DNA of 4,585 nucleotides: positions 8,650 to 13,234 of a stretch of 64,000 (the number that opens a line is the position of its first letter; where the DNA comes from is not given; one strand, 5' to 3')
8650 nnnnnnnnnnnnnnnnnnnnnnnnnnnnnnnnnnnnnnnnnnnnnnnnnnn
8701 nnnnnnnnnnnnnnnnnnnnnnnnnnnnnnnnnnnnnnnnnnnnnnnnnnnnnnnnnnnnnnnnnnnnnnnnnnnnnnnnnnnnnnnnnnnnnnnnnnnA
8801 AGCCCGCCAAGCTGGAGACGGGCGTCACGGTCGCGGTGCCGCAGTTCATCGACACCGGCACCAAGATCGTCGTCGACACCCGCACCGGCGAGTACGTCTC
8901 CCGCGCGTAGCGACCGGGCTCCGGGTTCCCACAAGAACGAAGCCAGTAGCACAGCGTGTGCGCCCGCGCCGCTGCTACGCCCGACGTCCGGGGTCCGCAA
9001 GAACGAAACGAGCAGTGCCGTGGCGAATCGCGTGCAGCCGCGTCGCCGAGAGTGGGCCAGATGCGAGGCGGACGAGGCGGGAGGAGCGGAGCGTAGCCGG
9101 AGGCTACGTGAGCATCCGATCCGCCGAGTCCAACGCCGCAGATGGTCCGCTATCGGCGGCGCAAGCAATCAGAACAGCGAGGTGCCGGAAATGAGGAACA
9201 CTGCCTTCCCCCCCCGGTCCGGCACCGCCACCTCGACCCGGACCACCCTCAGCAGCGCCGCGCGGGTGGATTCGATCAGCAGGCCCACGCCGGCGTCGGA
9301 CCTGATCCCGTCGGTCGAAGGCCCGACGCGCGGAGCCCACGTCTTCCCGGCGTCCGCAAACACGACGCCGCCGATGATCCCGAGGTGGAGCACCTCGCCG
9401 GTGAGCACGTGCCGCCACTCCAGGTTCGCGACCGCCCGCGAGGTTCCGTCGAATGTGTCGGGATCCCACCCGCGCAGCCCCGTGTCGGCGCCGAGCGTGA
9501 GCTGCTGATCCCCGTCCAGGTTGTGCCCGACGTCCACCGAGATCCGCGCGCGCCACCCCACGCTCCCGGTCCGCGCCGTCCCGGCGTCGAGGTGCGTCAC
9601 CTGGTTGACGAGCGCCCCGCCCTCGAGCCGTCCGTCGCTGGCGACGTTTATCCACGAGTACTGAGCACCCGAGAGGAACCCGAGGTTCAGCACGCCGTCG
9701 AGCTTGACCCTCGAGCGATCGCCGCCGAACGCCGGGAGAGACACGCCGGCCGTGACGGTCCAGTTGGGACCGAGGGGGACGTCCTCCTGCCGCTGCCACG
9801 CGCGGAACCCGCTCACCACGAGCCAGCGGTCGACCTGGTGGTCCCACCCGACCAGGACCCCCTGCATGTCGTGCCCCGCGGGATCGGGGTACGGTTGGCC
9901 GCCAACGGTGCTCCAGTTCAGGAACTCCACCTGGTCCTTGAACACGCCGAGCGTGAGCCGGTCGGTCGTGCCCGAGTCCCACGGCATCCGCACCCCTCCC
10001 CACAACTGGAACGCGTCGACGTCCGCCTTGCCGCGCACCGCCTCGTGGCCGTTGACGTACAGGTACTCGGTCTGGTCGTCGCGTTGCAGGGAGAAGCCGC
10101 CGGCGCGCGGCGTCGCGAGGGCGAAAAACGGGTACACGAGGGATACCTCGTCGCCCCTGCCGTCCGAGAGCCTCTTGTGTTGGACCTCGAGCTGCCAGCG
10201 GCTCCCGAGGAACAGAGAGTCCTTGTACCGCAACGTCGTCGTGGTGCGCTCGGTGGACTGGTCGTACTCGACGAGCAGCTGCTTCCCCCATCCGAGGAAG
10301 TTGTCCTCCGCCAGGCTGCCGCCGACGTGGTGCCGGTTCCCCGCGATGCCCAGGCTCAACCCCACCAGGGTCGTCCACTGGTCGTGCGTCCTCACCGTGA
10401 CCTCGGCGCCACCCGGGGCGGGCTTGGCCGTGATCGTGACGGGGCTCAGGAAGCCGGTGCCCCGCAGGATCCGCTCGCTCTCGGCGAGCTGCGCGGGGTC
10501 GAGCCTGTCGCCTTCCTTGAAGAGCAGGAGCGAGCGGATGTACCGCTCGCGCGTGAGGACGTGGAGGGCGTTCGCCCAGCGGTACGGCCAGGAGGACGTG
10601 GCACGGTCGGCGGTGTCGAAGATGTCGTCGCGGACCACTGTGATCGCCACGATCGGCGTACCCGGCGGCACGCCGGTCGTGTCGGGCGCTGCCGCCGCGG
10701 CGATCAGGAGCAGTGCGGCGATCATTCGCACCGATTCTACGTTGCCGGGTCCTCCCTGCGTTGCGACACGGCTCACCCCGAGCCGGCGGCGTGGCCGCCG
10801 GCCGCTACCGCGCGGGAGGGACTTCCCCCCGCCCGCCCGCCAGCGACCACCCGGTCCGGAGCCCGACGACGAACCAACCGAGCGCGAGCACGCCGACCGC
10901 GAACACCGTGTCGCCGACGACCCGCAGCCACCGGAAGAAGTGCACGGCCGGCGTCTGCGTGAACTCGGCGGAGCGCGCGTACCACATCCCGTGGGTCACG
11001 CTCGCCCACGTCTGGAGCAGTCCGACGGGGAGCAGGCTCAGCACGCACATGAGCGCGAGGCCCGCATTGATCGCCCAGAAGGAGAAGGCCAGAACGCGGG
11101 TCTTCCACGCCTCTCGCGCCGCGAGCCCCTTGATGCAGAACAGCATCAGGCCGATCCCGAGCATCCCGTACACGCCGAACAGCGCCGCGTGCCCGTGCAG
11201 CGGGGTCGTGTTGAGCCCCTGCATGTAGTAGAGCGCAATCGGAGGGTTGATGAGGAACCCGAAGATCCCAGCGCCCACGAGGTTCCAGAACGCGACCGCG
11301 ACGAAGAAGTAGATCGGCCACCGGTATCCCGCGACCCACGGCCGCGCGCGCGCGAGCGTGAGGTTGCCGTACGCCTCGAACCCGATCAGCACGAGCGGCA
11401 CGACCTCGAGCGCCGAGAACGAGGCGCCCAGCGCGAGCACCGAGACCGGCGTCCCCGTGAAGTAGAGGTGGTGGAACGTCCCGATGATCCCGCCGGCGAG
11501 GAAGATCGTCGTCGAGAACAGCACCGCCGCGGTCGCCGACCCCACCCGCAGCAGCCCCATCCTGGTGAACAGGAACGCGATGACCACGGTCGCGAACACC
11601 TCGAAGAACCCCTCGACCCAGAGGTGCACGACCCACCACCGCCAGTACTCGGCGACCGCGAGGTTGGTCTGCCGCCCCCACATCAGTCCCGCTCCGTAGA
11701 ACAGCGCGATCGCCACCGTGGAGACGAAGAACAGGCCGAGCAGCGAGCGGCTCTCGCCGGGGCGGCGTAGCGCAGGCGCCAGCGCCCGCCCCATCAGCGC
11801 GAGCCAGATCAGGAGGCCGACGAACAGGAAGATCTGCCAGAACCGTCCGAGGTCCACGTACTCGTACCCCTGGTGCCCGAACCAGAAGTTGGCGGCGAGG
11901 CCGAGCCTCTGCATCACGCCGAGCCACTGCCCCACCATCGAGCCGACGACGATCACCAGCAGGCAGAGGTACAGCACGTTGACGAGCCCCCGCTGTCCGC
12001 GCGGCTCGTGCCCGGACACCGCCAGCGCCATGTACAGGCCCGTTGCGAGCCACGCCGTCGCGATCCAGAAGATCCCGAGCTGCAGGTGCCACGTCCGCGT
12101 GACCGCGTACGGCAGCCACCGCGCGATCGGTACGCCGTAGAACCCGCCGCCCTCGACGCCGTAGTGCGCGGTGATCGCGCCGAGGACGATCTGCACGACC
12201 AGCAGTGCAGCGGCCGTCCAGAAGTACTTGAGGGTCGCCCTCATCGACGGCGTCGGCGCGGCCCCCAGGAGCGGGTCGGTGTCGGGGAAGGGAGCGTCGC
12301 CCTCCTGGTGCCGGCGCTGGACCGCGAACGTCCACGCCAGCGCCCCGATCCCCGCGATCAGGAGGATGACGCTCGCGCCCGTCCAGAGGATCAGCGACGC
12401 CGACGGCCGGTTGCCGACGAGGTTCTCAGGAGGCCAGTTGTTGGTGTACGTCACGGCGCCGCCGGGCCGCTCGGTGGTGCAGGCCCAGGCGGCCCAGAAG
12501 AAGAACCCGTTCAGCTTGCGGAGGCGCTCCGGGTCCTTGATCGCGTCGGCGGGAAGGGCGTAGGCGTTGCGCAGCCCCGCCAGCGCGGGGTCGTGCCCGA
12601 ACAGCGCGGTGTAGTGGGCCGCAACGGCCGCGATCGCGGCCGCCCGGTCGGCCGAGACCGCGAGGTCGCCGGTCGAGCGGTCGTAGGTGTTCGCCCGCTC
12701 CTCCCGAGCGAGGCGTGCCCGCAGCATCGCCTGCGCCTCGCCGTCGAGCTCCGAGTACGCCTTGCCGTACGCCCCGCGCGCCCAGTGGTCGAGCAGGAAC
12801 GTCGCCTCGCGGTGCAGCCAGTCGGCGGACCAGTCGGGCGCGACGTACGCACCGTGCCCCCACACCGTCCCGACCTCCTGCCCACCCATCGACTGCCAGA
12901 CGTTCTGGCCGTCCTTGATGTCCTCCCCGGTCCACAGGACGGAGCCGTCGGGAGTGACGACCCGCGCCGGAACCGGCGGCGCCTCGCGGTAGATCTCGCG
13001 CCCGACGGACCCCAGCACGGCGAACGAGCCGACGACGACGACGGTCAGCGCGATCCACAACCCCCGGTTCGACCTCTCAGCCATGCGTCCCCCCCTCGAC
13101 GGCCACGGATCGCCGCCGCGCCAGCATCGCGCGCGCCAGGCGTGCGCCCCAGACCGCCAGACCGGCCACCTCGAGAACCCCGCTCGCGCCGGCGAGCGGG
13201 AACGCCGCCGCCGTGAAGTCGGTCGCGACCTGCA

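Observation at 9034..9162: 129-nt structured interspersed element: three near-identical same-orientation copies, each abutting the stop codon of a minus-strand gene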

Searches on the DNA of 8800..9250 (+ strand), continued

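Call 50: search_with_rna_model(model_id=R1, sources=[window, L001, L002, L005, L006, L007, L008, L009, L010, L011, L012, L013, L014, L017, L019, L021, L022, L023, L024, L025, L026, L028, L030, L031, L033, L034, L035, L036, L037, L044, L046, L047, L049, L051, L056, L059, L061, L062, L063, L064, L065, L067, L069, L070, L073, L074, L075, L076, L077, L079, L080, L081, L082, L083, L086, L087, L088, L089, L090, L091, L093, L095, L096, L097, L098, L099, L100], max_evalue=1e-13, make_alignment=true)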
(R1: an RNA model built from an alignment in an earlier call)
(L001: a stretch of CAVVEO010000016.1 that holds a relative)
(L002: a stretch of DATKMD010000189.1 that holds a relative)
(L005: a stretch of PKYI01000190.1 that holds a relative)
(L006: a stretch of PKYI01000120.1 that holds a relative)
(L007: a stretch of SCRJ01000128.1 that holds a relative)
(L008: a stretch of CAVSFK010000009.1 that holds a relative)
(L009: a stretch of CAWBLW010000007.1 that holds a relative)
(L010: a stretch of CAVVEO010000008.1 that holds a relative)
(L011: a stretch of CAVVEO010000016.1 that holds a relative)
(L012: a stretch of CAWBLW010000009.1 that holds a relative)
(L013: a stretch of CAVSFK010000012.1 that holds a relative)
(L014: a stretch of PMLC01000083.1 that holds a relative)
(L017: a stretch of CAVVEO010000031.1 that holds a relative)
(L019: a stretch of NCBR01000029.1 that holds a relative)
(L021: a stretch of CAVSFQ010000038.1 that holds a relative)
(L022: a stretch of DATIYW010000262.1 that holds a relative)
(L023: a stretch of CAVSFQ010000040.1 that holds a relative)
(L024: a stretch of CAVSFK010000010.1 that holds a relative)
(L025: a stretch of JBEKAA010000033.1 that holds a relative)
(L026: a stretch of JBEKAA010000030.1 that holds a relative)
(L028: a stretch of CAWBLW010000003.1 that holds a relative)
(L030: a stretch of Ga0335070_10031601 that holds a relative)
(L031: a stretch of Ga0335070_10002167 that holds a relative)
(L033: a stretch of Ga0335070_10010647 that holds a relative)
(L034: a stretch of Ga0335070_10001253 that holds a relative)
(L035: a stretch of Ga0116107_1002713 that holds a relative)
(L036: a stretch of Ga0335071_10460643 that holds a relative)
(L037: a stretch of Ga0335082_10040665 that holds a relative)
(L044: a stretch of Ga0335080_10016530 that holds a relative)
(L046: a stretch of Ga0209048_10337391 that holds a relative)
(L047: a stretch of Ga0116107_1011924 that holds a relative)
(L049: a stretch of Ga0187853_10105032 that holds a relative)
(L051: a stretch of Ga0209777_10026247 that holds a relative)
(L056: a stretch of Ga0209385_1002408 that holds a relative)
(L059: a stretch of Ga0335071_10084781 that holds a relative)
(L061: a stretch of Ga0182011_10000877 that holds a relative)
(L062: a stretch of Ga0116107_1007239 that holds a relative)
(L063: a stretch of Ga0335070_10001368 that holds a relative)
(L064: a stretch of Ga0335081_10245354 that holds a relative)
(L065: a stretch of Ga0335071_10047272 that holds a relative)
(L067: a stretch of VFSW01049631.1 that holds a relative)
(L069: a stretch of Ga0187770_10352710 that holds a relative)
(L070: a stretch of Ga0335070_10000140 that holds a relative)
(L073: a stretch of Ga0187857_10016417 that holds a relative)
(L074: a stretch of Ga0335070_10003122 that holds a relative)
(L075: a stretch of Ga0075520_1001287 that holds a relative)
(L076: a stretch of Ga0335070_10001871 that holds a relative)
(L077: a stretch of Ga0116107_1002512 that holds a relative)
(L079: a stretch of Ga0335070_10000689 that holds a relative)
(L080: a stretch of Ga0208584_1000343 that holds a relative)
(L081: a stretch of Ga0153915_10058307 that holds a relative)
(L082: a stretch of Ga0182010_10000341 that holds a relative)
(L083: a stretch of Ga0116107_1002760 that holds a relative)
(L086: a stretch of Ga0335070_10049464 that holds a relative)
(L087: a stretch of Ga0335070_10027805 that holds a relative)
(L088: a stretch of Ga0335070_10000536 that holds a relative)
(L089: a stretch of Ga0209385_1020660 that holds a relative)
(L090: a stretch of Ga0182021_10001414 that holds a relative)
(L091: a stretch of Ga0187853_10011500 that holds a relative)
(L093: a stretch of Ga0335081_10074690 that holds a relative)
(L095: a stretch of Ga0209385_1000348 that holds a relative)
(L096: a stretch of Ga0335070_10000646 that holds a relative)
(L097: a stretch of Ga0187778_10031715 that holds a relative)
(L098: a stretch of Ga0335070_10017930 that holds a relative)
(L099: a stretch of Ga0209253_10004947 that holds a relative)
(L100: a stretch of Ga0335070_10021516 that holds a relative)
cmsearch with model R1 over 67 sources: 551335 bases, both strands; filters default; matches with E-value up to 1e-13: 67.
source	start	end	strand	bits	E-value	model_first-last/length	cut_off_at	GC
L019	2438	2560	+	142.4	2.9e-23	1-123/123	no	0.72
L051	4429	4551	-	141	5.1e-23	1-123/123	no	0.7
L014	7080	7202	-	140.5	6.3e-23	1-123/123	no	0.71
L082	11212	11334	-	140.5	6.3e-23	1-123/123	no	0.71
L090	2250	2372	+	140.5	6.3e-23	1-123/123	no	0.71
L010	1166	1288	-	140.5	6.4e-23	1-123/123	no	0.74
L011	4036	4158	+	140.5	6.4e-23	1-123/123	no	0.74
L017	6522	6644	-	140.5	6.4e-23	1-123/123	no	0.74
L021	1223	1345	-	140.5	6.4e-23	1-123/123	no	0.74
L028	3972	4094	-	140.5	6.4e-23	1-123/123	no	0.74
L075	8352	8474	+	140.5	6.4e-23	1-123/123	no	0.74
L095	2956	3078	+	140.5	6.4e-23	1-123/123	no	0.74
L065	207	329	+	139.3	1e-22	1-123/123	no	0.72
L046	899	1021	-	139.2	1.1e-22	1-123/123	no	0.72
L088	6082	6204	-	139.1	1.1e-22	1-123/123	no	0.73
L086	4505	4627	-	139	1.2e-22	1-123/123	no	0.72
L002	2125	2247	+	138.8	1.3e-22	1-123/123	no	0.74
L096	6454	6576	+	138.8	1.3e-22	1-123/123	no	0.74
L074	12455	12577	-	138.6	1.4e-22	1-123/123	no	0.72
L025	535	657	+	138.4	1.5e-22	1-123/123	no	0.73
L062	704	826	+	138.4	1.5e-22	1-123/123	no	0.73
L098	7034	7156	-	138.3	1.6e-22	1-123/123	no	0.73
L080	186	308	-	137.9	1.9e-22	1-123/123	no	0.74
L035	6235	6357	+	137.6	2.2e-22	1-123/123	no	0.7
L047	2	124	-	137.5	2.3e-22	1-123/123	no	0.71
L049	758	880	+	137.5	2.3e-22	1-123/123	no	0.71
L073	726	848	+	137.5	2.3e-22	1-123/123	no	0.71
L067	4302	4424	+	137.4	2.3e-22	1-123/123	no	0.72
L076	1035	1157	-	137.3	2.5e-22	1-123/123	no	0.74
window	9040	9162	+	136.6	3.3e-22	1-123/123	no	0.72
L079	4007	4129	-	136.5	3.5e-22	1-123/123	no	0.72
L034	11511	11633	+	136.2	4e-22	1-123/123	no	0.73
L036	425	547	+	135.9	4.6e-22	1-123/123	no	0.69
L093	2348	2470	-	135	6.6e-22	1-123/123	no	0.68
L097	138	260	-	134.8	7.1e-22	1-123/123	no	0.73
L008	5321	5443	+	134.6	7.9e-22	1-123/123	no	0.73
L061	3739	3861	-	134.5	8.1e-22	1-123/123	no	0.7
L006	7534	7656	-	132.9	1.6e-21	1-123/123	no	0.72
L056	311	433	-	132.9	1.6e-21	1-123/123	no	0.72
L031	10555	10677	+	132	2.4e-21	1-123/123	no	0.76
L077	3731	3853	-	131.9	2.5e-21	1-123/123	no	0.73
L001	2830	2952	+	131.6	2.8e-21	1-123/123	no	0.76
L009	7223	7345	-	131.1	3.5e-21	1-123/123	no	0.76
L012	562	684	-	130.2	5.2e-21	1-123/123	no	0.74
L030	1630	1752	+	127.4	1.7e-20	1-123/123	no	0.76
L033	9595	9717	-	124.3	6.4e-20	1-123/123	no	0.76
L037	4318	4440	-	124.3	6.5e-20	1-123/123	no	0.73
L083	7773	7893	+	124.2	6.5e-20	1-123/123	no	0.74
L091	5047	5167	-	124.2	6.5e-20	1-123/123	no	0.74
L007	5715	5836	+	121.8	1.9e-19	1-123/123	no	0.74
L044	288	410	+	121.7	1.9e-19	1-123/123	no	0.72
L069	928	1050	+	120.9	2.7e-19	1-123/123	no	0.72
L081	1569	1692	-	120.3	3.5e-19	1-123/123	no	0.66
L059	2500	2623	-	120.2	3.7e-19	1-123/123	no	0.72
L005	426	547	-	120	4.1e-19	1-123/123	no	0.74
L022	2054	2177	-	119.5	4.9e-19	1-123/123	no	0.78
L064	1197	1319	-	117.1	1.4e-18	1-123/123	no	0.76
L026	2050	2172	+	113.3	7e-18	1-123/123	no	0.72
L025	6043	6166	+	111.3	1.6e-17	1-123/123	no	0.76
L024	1128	1250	-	109.6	3.4e-17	1-123/123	no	0.73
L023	6141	6263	+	109.5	3.5e-17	1-123/123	no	0.76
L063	13456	13577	+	105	2.4e-16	1-123/123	no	0.75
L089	1222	1346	-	97.5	5.9e-15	1-123/123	no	0.77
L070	10622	10745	-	95.4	1.5e-14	1-123/123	no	0.76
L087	5548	5669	+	92.3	5.5e-14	1-123/123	no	0.7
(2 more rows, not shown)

Alignment A3: 67 matches aligned to the model, 130 columns, each read 5' to 3' on its own strand. Consensus structure (alignment columns), stored with it:
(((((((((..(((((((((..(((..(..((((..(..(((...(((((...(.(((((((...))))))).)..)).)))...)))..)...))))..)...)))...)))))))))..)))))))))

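Call 59: search_dna_similar(query=window:9003-9168:+, collection=ecoli_genomes, mode=distant, max_evalue=0.01, max_rows=5)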
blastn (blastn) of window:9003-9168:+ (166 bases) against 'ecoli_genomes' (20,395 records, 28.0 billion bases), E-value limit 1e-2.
No match.

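Call 60: search_dna_similar(query=window:9003-9168:+, collection=plasmids, mode=distant, max_evalue=0.01, max_rows=8)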
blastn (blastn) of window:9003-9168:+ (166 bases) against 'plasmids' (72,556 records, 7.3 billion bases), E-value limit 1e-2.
No match.

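Call 61: search_dna_similar(query=window:9003-9168:+, collection=phages, mode=distant, max_evalue=0.01, max_rows=8)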
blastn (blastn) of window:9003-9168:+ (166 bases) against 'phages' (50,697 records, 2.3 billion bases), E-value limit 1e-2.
No match.

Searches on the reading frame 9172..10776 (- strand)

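Call 18: search_protein_families(library=pfam, proteins=[window:9172-10776:-], max_evalue=0.001)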
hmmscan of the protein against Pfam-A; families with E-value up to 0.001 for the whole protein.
window:9172-10776:- (535 aa): 1 family
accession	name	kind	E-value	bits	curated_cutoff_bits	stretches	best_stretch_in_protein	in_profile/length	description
PF01103.29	Omp85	-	6.6e-06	26.3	24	0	420-508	193-297/325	Omp85 superfamily domain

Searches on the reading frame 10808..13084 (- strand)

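Call 18: search_protein_families(library=pfam, proteins=[window:10808-13084:-], max_evalue=0.001)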
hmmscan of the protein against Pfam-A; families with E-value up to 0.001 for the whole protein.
window:10808-13084:- (759 aa): 2 families
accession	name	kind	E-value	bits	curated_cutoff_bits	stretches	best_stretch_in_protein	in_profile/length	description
PF22085.1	NorB_cytochrome_c-like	-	1.4e-71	241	29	1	39-219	1-181/181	Nitric oxide reductase subunit B, cytochrome c-like domain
PF00115.25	COX1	-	7.3e-59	200.2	34.8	1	283-727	2-436/436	Cytochrome C and Quinol oxidase polypeptide I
